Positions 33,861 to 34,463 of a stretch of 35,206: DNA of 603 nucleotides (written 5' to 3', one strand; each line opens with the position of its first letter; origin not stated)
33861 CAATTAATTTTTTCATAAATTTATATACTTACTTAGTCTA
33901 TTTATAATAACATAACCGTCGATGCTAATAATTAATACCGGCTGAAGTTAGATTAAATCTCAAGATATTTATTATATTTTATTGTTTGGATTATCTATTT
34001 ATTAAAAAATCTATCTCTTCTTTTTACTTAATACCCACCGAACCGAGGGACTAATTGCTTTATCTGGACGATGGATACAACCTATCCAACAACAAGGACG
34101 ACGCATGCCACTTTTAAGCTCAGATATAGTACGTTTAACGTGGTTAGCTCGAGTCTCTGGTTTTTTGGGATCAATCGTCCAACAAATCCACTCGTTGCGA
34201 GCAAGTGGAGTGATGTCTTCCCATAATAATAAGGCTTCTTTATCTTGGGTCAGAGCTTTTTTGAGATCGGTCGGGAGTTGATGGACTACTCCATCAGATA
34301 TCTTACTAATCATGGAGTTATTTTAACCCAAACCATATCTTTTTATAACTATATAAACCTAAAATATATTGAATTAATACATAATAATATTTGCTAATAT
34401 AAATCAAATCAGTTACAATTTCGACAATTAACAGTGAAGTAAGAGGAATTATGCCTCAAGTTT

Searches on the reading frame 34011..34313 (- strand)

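Call 56: search_protein_families(library=pfam, proteins=[window:34011-34313:-], max_evalue=0.001)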
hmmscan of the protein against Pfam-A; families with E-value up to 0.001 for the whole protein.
window:34011-34313:- (100 aa): 1 family
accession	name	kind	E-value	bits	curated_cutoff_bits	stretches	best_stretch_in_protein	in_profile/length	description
PF13376.11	OmdA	-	3.3e-15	56.2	25.6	1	12-69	3-60/60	Bacteriocin-protection, YdeI or OmpD-Associated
